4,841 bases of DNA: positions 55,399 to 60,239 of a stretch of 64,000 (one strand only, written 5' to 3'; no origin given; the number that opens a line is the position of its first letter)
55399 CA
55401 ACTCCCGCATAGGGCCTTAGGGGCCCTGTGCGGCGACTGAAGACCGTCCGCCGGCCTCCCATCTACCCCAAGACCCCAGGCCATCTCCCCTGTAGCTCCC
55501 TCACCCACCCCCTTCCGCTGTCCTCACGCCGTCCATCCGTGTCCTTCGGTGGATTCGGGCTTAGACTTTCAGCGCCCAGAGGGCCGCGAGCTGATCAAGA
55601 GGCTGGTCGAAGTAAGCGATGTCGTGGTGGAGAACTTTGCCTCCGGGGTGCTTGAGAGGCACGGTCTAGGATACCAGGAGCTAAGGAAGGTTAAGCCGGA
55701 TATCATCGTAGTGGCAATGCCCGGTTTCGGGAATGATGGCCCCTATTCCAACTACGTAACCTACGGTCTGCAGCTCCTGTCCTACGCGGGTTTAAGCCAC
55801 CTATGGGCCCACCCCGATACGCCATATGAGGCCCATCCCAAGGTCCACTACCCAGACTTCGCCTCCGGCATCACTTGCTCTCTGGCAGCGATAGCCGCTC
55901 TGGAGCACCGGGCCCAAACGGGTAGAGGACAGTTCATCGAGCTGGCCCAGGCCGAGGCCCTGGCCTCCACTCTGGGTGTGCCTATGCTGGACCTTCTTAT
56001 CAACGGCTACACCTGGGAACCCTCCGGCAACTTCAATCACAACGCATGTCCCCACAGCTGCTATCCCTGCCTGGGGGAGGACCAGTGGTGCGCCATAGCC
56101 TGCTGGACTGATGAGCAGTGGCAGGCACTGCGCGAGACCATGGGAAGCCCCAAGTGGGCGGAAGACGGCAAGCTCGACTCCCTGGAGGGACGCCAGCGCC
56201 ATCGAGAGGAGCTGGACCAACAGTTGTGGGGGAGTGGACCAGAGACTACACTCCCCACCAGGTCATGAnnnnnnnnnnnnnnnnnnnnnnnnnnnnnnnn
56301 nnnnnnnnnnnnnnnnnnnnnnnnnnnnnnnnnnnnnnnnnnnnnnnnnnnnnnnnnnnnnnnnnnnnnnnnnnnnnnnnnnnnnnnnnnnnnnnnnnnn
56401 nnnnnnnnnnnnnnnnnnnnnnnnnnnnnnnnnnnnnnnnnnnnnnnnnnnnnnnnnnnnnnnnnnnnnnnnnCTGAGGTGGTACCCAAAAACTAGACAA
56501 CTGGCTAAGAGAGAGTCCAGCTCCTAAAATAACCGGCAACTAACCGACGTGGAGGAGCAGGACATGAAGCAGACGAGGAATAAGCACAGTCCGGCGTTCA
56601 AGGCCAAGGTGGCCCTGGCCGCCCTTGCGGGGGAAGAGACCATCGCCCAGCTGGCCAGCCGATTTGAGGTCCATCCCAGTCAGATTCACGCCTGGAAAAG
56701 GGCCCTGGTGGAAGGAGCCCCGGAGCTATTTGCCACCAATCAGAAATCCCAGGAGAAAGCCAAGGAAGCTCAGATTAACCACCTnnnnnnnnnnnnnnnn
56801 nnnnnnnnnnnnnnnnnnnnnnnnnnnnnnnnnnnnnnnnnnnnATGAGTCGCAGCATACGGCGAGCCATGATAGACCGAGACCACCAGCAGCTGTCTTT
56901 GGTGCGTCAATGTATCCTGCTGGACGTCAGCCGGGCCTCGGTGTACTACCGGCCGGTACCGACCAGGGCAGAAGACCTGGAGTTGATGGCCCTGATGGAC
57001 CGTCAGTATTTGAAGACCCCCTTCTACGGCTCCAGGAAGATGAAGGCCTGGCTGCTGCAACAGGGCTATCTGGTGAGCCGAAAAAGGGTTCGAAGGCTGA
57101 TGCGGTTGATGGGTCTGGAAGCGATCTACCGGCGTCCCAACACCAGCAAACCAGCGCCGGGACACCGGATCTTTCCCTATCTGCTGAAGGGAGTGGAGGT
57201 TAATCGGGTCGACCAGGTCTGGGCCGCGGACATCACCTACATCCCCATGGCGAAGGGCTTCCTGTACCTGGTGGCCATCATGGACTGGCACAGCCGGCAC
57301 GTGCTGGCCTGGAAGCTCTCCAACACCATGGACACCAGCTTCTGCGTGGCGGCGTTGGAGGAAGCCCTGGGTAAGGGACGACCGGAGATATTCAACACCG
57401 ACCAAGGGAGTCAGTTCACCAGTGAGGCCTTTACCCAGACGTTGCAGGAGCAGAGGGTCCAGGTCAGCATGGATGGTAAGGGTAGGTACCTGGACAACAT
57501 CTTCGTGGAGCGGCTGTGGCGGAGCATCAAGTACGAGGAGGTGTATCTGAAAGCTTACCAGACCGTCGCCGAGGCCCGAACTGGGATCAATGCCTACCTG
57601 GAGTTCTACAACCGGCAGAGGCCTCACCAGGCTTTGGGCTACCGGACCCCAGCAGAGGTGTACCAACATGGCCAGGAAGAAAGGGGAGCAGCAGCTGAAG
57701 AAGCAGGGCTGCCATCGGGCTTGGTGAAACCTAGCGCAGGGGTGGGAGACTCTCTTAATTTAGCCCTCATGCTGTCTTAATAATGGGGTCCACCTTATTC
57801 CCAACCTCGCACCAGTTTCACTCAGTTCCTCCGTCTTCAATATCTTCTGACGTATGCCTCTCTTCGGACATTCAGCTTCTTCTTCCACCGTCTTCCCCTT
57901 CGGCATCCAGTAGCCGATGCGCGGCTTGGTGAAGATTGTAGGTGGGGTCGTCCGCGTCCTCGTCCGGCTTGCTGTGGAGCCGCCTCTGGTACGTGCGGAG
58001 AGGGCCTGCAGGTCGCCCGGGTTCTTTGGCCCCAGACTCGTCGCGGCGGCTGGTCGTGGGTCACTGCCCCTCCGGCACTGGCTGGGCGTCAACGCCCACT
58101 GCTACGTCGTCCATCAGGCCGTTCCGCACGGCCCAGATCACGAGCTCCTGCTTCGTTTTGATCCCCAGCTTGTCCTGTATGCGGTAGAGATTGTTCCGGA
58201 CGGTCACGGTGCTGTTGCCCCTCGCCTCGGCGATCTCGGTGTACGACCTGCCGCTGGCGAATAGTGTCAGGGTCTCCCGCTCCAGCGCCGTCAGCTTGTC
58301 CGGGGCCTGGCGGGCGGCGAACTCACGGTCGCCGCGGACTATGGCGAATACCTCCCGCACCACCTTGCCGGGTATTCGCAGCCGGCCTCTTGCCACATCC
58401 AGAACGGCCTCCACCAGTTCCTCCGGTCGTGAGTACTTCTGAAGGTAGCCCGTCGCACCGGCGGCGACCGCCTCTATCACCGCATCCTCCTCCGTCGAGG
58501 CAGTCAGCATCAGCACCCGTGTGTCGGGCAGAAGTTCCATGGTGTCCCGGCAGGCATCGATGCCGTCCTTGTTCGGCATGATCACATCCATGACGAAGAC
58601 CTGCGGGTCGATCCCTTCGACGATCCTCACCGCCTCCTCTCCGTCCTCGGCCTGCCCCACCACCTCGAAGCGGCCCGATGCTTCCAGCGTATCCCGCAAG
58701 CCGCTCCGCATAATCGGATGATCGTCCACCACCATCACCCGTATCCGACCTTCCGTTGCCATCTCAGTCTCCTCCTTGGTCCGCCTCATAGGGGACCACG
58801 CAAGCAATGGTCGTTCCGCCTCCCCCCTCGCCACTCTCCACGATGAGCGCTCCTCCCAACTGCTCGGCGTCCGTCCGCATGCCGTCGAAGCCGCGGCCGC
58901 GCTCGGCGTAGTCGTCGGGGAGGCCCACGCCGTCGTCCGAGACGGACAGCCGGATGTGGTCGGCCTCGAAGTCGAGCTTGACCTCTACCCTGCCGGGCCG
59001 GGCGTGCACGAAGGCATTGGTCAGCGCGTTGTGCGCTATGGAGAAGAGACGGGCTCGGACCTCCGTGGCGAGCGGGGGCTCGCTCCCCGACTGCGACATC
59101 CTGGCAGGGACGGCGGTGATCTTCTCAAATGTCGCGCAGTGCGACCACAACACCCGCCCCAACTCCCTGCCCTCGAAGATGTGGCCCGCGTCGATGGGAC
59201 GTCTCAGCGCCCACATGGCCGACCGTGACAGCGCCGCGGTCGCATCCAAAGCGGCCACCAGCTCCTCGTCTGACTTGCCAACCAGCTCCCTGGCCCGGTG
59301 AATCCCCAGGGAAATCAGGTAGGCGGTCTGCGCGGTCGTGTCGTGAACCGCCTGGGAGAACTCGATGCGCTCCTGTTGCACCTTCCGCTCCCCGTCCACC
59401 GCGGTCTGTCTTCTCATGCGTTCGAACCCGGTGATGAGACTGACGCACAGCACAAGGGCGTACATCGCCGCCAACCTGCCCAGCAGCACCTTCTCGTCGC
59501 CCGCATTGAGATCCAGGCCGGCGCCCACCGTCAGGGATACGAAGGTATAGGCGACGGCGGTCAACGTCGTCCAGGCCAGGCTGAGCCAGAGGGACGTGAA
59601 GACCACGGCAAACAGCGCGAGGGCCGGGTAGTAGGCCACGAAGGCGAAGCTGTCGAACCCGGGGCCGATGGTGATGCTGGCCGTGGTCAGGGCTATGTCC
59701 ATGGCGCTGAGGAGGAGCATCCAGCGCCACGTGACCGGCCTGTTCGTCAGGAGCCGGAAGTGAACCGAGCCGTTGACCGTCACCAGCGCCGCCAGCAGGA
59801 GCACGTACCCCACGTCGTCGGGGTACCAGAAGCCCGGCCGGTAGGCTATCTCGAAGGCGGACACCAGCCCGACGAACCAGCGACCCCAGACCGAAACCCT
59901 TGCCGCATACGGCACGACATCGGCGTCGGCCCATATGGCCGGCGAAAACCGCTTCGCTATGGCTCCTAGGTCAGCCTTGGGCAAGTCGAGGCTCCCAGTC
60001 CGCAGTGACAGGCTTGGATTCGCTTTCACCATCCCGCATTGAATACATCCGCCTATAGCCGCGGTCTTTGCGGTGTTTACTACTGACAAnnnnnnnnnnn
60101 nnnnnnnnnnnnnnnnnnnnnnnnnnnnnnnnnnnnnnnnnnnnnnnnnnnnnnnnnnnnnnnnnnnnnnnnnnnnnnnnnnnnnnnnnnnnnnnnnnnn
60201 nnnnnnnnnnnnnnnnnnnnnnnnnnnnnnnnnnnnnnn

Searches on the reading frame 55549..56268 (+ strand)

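Call 31: search_protein_families(library=pfam, proteins=[window:55549-56268:+])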
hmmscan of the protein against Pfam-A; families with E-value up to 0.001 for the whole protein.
window:55549-56268:+ (239 aa): 1 family
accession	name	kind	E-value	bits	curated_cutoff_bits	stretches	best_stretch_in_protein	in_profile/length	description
PF02515.22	CoA_transf_3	-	1.3e-58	199.3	23.3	1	5-226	67-285/366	CoA-transferase family III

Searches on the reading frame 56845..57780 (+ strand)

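Call 31: search_protein_families(library=pfam, proteins=[window:56845-57780:+])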
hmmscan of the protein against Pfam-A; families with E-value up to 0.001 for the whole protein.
window:56845-57780:+ (311 aa): 4 families
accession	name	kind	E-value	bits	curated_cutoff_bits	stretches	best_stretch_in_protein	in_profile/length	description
PF00665.32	rve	-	1.7e-23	83.3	32.6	1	120-213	2-100/102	Integrase core domain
PF13276.12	HTH_21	-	1.8e-17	63.7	28.1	1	44-98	3-59/60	HTH-like domain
PF13683.12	rve_3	-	2.1e-15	56.7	26.5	1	204-269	2-67/67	Integrase core domain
PF13333.12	rve_2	-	3.3e-06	27.6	22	1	224-271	3-50/56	Integrase core domain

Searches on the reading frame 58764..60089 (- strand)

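Call 31: search_protein_families(library=pfam, proteins=[window:58764-60089:-])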
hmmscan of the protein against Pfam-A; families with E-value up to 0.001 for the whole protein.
window:58764-60089:- (441 aa): 3 families
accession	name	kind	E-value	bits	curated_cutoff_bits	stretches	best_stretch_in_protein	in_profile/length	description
PF02518.31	HATPase_c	-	5.5e-12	46.5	26.4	1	345-434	3-109/111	Histidine kinase-, DNA gyrase B-, and HSP90-like ATPase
PF07730.19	HisKA_3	-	1.7e-05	25.7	24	1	240-298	1-59/68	Histidine kinase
PF13581.12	HATPase_c_2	-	0.00076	19.9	27.4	0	352-394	36-82/127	Histidine kinase-like ATPase domain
